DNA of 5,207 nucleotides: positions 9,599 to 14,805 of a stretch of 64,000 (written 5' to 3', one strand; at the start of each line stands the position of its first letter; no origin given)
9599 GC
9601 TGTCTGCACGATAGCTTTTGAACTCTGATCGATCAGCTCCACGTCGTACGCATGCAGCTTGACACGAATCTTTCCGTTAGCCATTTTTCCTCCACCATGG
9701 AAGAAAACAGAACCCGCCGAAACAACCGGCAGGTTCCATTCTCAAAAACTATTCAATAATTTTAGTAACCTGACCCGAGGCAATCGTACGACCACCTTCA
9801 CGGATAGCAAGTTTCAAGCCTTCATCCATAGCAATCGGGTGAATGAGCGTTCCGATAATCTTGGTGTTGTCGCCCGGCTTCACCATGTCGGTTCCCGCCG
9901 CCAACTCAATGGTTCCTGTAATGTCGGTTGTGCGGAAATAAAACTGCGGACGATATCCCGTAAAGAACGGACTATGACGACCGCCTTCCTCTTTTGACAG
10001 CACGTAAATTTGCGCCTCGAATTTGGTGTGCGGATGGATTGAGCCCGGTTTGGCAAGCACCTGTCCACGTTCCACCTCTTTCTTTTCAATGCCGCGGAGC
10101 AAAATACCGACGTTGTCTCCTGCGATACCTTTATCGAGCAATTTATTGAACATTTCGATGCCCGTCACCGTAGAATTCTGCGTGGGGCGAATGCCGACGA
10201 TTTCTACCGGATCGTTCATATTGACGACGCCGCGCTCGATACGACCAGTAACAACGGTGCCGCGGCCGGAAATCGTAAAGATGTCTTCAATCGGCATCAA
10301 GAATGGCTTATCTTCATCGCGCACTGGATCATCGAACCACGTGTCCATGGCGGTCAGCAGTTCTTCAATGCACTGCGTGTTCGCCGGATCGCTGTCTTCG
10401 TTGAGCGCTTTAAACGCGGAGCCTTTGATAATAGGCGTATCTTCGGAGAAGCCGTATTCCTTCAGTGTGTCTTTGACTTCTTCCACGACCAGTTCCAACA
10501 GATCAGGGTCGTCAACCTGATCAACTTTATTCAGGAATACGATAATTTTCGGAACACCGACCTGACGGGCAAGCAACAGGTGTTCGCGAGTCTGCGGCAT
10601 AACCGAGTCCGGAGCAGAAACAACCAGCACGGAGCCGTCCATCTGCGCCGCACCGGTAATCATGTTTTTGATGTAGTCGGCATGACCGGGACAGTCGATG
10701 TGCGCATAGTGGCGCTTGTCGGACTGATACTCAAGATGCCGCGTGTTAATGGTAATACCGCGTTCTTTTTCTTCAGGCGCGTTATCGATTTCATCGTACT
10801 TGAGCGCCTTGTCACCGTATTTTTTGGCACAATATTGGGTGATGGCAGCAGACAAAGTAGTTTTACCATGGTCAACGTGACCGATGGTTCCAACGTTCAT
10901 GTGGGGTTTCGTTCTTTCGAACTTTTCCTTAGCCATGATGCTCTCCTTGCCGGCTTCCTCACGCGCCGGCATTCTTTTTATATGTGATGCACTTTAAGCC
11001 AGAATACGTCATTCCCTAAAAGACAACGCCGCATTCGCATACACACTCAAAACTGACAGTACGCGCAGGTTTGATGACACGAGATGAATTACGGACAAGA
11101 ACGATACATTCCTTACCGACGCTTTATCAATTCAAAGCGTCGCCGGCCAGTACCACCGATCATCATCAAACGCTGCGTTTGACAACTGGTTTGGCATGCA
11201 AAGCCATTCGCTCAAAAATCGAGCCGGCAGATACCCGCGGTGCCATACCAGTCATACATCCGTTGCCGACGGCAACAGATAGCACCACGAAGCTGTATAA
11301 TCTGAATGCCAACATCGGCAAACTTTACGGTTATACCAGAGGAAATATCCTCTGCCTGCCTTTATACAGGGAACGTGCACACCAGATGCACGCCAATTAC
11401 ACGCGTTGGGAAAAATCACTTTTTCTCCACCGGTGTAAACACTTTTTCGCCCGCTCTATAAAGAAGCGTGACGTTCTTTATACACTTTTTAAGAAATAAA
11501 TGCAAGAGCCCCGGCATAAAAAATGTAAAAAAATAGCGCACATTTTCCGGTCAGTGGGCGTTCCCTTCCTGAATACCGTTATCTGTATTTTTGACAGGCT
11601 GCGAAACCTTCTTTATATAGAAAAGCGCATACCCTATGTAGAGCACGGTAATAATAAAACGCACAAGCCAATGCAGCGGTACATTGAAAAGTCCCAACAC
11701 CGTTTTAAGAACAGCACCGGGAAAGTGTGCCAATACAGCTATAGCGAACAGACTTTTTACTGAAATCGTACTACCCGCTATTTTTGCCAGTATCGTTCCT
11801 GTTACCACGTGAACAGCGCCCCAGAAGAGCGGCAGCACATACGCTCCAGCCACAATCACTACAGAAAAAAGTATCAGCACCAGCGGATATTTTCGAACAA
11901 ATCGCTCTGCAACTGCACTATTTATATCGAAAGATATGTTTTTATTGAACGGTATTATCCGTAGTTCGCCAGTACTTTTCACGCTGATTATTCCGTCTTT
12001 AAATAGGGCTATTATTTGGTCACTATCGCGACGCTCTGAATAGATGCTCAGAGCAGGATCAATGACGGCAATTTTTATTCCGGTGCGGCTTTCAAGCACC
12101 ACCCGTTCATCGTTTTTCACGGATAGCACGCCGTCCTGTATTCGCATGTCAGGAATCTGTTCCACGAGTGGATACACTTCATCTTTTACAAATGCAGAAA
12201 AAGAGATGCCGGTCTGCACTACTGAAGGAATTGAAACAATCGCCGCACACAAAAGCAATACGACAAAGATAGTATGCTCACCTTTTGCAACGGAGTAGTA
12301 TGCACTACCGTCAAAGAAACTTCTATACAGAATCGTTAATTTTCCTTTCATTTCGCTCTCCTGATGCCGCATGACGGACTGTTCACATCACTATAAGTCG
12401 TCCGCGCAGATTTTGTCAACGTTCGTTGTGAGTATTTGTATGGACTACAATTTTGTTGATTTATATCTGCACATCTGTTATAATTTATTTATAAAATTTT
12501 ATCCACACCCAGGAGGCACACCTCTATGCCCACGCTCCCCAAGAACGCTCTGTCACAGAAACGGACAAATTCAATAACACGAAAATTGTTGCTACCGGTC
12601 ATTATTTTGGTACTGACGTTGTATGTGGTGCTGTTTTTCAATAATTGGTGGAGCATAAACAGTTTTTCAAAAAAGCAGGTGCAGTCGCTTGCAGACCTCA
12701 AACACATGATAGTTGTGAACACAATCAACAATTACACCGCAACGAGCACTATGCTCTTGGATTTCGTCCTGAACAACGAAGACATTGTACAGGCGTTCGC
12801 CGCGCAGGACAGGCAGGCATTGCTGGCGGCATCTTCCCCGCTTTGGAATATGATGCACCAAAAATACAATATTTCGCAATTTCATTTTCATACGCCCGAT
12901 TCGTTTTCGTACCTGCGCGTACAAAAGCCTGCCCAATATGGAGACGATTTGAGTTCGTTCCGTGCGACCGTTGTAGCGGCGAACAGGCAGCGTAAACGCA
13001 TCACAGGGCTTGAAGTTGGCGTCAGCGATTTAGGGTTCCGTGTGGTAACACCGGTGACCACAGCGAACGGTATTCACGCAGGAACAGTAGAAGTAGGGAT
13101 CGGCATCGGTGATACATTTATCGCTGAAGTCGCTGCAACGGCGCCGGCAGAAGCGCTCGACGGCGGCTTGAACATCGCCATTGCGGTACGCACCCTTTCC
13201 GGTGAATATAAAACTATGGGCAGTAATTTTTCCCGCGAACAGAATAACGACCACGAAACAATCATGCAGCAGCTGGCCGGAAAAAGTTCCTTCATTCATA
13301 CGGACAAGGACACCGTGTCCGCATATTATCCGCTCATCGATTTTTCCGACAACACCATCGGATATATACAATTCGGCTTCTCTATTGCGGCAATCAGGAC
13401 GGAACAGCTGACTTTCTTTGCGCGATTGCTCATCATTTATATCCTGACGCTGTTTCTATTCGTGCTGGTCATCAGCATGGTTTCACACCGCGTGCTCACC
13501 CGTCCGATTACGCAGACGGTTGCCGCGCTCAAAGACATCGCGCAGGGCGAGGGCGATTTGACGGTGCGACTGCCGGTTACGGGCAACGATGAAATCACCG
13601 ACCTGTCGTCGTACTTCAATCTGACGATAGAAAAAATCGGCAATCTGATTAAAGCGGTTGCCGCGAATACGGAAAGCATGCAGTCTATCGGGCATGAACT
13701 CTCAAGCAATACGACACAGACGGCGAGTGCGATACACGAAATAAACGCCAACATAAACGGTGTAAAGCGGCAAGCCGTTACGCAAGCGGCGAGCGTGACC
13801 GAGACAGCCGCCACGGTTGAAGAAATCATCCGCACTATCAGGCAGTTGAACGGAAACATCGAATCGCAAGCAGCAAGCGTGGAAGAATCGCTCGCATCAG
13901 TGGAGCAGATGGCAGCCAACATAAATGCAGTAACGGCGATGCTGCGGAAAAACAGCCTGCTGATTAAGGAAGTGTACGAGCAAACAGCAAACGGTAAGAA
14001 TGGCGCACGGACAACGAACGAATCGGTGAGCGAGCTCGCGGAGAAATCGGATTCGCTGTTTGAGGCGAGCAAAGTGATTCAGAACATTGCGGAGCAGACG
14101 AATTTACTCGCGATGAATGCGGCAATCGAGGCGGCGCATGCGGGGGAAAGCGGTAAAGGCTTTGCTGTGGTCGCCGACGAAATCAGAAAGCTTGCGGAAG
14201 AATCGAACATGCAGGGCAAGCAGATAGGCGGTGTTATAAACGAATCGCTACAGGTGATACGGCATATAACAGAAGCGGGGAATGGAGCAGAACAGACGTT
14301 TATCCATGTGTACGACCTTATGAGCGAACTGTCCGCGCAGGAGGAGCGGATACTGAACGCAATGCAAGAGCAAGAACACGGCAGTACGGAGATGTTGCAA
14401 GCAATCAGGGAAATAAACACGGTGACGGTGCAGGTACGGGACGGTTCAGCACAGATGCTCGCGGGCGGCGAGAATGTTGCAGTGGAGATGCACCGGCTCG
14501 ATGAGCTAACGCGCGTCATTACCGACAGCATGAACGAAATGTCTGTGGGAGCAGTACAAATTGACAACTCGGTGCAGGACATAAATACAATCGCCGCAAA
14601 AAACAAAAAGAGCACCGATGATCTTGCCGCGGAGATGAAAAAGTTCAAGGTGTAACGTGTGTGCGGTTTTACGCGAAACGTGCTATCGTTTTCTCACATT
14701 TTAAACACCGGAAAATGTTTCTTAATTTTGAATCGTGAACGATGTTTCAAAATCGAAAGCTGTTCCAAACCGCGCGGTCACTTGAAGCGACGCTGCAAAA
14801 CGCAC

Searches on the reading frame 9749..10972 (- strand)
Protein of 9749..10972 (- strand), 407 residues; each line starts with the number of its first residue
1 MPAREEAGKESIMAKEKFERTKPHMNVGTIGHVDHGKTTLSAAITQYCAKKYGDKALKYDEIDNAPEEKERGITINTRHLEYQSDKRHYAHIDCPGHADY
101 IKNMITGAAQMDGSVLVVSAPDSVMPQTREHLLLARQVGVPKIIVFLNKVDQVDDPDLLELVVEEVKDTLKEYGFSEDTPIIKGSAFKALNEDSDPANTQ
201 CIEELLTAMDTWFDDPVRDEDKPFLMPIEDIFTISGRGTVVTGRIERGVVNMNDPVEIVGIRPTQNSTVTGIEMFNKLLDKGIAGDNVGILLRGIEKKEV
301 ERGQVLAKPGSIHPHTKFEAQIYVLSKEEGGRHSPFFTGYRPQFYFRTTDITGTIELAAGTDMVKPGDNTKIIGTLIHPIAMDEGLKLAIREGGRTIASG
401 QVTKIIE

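Call 3: search_protein_families(library=pfam, proteins=[window:9749-10972:-])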
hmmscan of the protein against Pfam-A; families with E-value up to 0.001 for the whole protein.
window:9749-10972:- (407 aa): 4 families
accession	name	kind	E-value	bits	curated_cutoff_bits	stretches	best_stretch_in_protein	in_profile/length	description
PF00009.33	GTP_EFTU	-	5.2e-62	209.2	26.5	1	22-213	1-186/188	Elongation factor Tu GTP binding domain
PF03143.23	GTP_EFTU_D3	-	7.1e-36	123.2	27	1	311-405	1-105/106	Elongation factor Tu C-terminal domain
PF03144.31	GTP_EFTU_D2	-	8.4e-19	68.2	30.3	1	238-307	1-73/73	Elongation factor Tu domain 2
PF01926.29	MMR_HSR1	-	0.00082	19.9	21.9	0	27-149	2-113/113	50S ribosome-binding GTPase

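Call 65: find_homologous_proteins(query=window:9749-10936:-, max_evalue=1e-100)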
Query window:9749-10936:- (395 aa): 8000 proteins with E <= 1e-100 among 8000 candidates; the best 120 are listed.
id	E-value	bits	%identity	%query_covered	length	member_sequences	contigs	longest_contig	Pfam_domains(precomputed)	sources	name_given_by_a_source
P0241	4.4e-264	893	100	100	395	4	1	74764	PF03143.24,PF00009.34,PF03144.32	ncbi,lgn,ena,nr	ncbi:MAG: elongation factor Tu [Treponema sp.]|nr:elongation factor Tu [Treponema sp.]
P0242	3.9e-248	841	93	100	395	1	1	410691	PF03143.24,PF00009.34,PF03144.32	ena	-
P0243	9.5e-248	840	94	100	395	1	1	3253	PF03143.24,PF00009.34,PF03144.32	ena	-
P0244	1.0e-247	839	94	100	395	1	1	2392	PF03143.24,PF00009.34,PF03144.32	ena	-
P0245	1.2e-247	839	93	100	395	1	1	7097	PF03143.24,PF00009.34,PF03144.32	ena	-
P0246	1.8e-247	839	94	100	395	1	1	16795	PF03143.24,PF00009.34,PF03144.32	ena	-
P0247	2.8e-247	838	93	100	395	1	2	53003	PF03143.24,PF00009.34,PF03144.32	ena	-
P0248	3.2e-247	838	94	100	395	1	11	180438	PF03143.24,PF00009.34,PF03144.32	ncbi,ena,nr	ncbi:MAG: elongation factor Tu [Treponema sp.]|nr:elongation factor Tu [Treponema sp.]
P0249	5.1e-247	837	93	100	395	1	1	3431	PF03143.24,PF00009.34,PF03144.32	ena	-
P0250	5.4e-247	837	93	100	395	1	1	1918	PF03143.24,PF00009.34,PF03144.32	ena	-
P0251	5.6e-247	837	93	100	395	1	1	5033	PF03143.24,PF00009.34,PF03144.32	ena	-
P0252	5.7e-247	837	93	100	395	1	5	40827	PF03143.24,PF00009.34,PF03144.32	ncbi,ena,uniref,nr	ncbi:elongation factor Tu [uncultured Treponema sp.]|uniref:elongation factor Tu n=1 Tax=uncultured 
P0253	5.8e-247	837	93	100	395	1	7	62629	PF03143.24,PF00009.34,PF03144.32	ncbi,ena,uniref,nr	ncbi:MAG: elongation factor Tu [Treponema sp.]|uniref:elongation factor Tu n=1 Tax=Treponema sp. Tax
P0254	7.9e-247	836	93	100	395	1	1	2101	PF03143.24,PF00009.34,PF03144.32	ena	-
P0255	9.7e-247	836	92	100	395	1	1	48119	PF03143.24,PF00009.34,PF03144.32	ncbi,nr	ncbi:MAG: elongation factor Tu [Treponema sp.]|nr:elongation factor Tu [Treponema sp.]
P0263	2.6e-246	835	93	100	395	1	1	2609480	PF03143.24,PF00009.34,PF03144.32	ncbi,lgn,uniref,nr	ncbi:elongation factor Tu [Treponema parvum]|uniref:elongation factor Tu n=1 Tax=Treponema parvum Ta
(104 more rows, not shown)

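Call 70: find_encoding_contigs(protein=P0263, flank=10000, max_places=1)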
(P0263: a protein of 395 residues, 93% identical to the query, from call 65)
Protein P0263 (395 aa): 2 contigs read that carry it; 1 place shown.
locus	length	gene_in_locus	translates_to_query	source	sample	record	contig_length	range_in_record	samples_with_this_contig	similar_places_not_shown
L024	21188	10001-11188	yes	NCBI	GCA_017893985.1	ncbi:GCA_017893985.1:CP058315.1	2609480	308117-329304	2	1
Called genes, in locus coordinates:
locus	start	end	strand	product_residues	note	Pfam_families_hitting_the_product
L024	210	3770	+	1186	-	PF04563:RNA_pol_Rpb2_1, PF04561:RNA_pol_Rpb2_2, PF04565:RNA_pol_Rpb2_3, PF10385:RNA_pol_Rpb2_45, PF00562:RNA_pol_Rpb2_6, PF04560:RNA_pol_Rpb2_7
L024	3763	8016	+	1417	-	PF04997:RNA_pol_Rpb1_1, PF00623:RNA_pol_Rpb1_2, PF04983:RNA_pol_Rpb1_3, PF05000:RNA_pol_Rpb1_4, PF04998:RNA_pol_Rpb1_5, PF01551:Peptidase_M23 (faint)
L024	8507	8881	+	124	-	PF00164:Ribosom_S12_S23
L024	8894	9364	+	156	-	PF00177:Ribosomal_S7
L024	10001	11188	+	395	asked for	PF00009:GTP_EFTU, PF03144:GTP_EFTU_D2, PF03143:GTP_EFTU_D3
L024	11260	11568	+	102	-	PF00338:Ribosomal_S10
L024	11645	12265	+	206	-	PF00297:Ribosomal_L3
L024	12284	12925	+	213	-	PF00573:Ribosomal_L4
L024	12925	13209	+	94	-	PF00276:Ribosomal_L23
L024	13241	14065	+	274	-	PF00181:Ribosomal_L2_N, PF03947:Ribosomal_L2_C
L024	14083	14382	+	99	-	PF00203:Ribosomal_S19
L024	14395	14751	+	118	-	PF00237:Ribosomal_L22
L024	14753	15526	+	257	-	PF07650:KH_2, PF00189:Ribosomal_S3_C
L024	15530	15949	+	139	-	PF00252:Ribosomal_L16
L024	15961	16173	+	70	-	PF00831:Ribosomal_L29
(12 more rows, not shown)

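Call 71: find_encoding_contigs(protein=P0248, flank=10000, max_places=1)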
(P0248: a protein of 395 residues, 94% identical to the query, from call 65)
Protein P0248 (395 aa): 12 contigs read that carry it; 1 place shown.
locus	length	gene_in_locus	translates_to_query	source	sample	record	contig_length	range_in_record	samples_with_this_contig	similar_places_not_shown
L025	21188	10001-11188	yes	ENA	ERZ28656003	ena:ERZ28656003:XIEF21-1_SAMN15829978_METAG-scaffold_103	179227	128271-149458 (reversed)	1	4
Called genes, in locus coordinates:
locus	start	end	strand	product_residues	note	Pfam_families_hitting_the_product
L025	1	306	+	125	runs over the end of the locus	PF11272:DUF3072 (faint), PF16320:Ribosomal_L12_N, PF00542:Ribosomal_L12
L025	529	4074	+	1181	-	PF04563:RNA_pol_Rpb2_1, PF04561:RNA_pol_Rpb2_2, PF04565:RNA_pol_Rpb2_3, PF10385:RNA_pol_Rpb2_45, PF00562:RNA_pol_Rpb2_6, PF04560:RNA_pol_Rpb2_7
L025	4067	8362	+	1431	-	PF04997:RNA_pol_Rpb1_1, PF00623:RNA_pol_Rpb1_2, PF04983:RNA_pol_Rpb1_3, PF05000:RNA_pol_Rpb1_4, PF04998:RNA_pol_Rpb1_5, PF01333:Apocytochr_F_C (faint), PF01551:Peptidase_M23 (faint)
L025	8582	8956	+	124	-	PF00164:Ribosom_S12_S23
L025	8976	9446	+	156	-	PF00177:Ribosomal_S7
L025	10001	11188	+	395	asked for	PF00009:GTP_EFTU, PF03144:GTP_EFTU_D2, PF03143:GTP_EFTU_D3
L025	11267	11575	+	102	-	PF00338:Ribosomal_S10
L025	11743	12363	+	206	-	PF00297:Ribosomal_L3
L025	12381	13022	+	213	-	PF00573:Ribosomal_L4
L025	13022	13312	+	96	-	PF00276:Ribosomal_L23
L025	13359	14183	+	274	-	PF00181:Ribosomal_L2_N, PF03947:Ribosomal_L2_C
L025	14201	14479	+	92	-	PF00203:Ribosomal_S19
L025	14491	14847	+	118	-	PF00237:Ribosomal_L22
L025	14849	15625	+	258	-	PF07650:KH_2, PF00189:Ribosomal_S3_C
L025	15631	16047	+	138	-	PF00252:Ribosomal_L16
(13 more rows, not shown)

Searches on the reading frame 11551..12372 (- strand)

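Call 3: search_protein_families(library=pfam, proteins=[window:11551-12372:-])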
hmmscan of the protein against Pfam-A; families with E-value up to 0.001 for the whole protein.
window:11551-12372:- (273 aa): 1 family
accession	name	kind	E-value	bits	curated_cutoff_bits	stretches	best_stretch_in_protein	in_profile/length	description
PF06691.16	DUF1189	-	2e-19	70.6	28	1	15-249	4-243/244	Protein of unknown function (DUF1189)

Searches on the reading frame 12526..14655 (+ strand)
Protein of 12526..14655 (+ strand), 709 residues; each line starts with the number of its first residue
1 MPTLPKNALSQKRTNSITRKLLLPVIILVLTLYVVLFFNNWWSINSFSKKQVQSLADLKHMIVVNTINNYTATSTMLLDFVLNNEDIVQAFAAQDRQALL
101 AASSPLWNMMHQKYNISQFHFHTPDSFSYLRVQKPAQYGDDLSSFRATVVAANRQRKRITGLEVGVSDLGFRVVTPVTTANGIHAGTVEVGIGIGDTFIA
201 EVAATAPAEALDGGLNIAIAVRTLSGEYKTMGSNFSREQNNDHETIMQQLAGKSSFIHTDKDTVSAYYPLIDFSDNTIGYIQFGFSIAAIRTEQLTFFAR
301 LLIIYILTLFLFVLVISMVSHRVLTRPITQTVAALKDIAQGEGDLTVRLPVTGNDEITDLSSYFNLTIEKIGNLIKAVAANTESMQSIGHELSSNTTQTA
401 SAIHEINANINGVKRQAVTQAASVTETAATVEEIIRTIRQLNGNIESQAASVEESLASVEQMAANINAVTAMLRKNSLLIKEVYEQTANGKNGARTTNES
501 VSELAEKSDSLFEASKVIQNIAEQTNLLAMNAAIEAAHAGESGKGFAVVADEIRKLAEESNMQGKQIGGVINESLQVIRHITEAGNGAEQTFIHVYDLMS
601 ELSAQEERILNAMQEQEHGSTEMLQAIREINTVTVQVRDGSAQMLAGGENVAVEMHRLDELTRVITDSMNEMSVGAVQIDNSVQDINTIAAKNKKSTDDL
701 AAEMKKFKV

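Call 3: search_protein_families(library=pfam, proteins=[window:12526-14655:+])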
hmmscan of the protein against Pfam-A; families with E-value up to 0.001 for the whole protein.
window:12526-14655:+ (709 aa): 3 families
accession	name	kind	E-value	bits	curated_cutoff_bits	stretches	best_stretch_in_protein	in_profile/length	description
PF00015.26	MCPsignal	-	9.5e-30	104.1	34.6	1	488-637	12-168/172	Methyl-accepting chemotaxis protein (MCP) signalling domain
PF14827.12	dCache_3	-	6.8e-26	91.7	25.7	1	63-286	15-234/239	Double sensory domain of two-component sensor kinase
PF00672.30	HAMP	-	1.2e-10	42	25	1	321-371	3-51/53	HAMP domain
